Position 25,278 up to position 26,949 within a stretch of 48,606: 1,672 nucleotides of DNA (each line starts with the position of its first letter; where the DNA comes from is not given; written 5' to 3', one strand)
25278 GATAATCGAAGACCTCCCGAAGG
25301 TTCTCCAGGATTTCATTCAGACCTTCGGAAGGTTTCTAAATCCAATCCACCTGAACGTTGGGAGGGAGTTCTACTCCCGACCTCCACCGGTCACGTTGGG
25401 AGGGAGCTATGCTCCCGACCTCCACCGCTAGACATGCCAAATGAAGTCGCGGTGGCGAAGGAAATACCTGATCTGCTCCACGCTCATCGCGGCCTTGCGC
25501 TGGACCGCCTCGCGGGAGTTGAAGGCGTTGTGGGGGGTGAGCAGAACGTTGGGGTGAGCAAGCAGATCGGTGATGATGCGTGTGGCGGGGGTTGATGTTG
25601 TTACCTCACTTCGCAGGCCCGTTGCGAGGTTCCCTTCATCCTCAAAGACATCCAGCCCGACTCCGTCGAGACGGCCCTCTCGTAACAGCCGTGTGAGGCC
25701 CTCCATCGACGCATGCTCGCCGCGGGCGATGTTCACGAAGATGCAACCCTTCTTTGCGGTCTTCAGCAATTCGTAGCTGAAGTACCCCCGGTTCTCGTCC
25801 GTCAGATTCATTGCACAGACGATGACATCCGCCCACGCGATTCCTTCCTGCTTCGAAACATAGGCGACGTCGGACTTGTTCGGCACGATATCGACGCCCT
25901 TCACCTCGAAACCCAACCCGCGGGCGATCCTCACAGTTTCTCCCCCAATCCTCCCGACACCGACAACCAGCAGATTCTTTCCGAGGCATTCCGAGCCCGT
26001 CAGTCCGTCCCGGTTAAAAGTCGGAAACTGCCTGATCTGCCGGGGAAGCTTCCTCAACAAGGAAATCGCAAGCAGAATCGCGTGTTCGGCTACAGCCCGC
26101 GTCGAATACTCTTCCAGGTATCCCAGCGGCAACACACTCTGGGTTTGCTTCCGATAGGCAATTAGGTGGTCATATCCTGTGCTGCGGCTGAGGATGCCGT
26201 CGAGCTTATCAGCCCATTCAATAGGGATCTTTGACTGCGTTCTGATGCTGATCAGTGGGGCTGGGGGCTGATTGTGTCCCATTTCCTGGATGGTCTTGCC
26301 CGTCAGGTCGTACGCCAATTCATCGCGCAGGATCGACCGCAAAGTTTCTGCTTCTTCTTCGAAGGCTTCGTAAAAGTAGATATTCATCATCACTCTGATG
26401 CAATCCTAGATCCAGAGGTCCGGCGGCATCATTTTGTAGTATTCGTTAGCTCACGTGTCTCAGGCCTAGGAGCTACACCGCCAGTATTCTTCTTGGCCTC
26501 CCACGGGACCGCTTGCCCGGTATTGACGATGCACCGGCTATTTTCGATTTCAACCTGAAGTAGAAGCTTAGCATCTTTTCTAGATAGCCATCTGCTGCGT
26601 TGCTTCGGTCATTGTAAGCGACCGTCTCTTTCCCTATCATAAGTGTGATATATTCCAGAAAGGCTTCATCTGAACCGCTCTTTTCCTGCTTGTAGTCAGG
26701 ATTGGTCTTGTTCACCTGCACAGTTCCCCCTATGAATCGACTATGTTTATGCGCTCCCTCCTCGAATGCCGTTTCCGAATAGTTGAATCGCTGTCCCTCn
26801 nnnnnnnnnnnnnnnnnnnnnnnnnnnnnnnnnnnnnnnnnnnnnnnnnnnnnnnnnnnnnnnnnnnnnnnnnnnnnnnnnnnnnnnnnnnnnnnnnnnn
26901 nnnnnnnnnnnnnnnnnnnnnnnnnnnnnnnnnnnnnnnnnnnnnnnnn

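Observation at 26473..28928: Overlapping HTH + divergent GHKL (MORC/Hsp90/MutL-like) ATPase ending in an AT-hook: candidate uncharacterised two-gene DNA-surveillance/defence module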

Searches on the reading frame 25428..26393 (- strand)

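Call 3: search_protein_families(library=pfam, proteins=[window:25428-26393:-], max_evalue=1)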
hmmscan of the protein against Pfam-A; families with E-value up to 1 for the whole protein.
window:25428-26393:- (321 aa): 3 families
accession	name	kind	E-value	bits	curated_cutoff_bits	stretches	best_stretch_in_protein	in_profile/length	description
PF02826.25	2-Hacid_dh_C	-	1.1e-34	119.8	25.1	1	108-290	3-178/178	D-isomer specific 2-hydroxyacid dehydrogenase, NAD binding domain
PF00389.36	2-Hacid_dh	-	3.7e-05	23.9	24.6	1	36-315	31-127/134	D-isomer specific 2-hydroxyacid dehydrogenase, catalytic domain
PF01262.27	AlaDh_PNT_C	-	0.0044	16.9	23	1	140-174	30-64/214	Alanine dehydrogenase/PNT, C-terminal domain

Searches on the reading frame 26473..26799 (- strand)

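Call 51: search_protein_families(library=pfam, proteins=[window:26473-26799:-], max_evalue=10)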
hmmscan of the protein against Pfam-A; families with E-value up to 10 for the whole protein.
window:26473-26799:- (108 aa): 1 family
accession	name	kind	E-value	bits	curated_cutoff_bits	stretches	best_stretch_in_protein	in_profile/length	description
PF19949.4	DUF6411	-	0.059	14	25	1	66-101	25-60/63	Family of unknown function (DUF6411)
